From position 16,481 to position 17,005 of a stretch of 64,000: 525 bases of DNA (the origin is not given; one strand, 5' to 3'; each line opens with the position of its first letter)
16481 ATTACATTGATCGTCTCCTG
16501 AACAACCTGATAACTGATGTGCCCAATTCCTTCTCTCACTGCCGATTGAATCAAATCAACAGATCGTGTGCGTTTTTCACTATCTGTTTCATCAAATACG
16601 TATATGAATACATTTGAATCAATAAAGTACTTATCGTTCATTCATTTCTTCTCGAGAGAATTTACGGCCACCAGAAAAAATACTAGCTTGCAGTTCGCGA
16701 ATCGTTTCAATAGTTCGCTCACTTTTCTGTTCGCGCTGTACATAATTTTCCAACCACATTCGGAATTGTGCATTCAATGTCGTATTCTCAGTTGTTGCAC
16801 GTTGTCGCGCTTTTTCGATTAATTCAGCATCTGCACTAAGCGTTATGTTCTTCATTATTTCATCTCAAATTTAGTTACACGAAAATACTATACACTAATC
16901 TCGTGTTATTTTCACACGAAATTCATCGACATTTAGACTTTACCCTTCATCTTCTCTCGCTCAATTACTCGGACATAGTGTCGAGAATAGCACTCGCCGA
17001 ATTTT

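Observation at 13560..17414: Reiterated junction modules (recombinase 3' remnant / ssrA-3' mimic / conserved HTH tail) indicate tandem accretion of ssrA-specific elements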

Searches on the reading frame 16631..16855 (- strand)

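Call 13: search_protein_families(library=pfam, proteins=[window:16631-16855:-], max_evalue=0.01)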
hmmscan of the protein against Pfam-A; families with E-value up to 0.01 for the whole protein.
window:16631-16855:- (74 aa): 1 family
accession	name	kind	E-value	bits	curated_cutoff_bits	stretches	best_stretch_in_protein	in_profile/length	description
PF19891.5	DUF6364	-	0.0059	17.5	27.3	1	4-52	5-49/70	Family of unknown function (DUF6364)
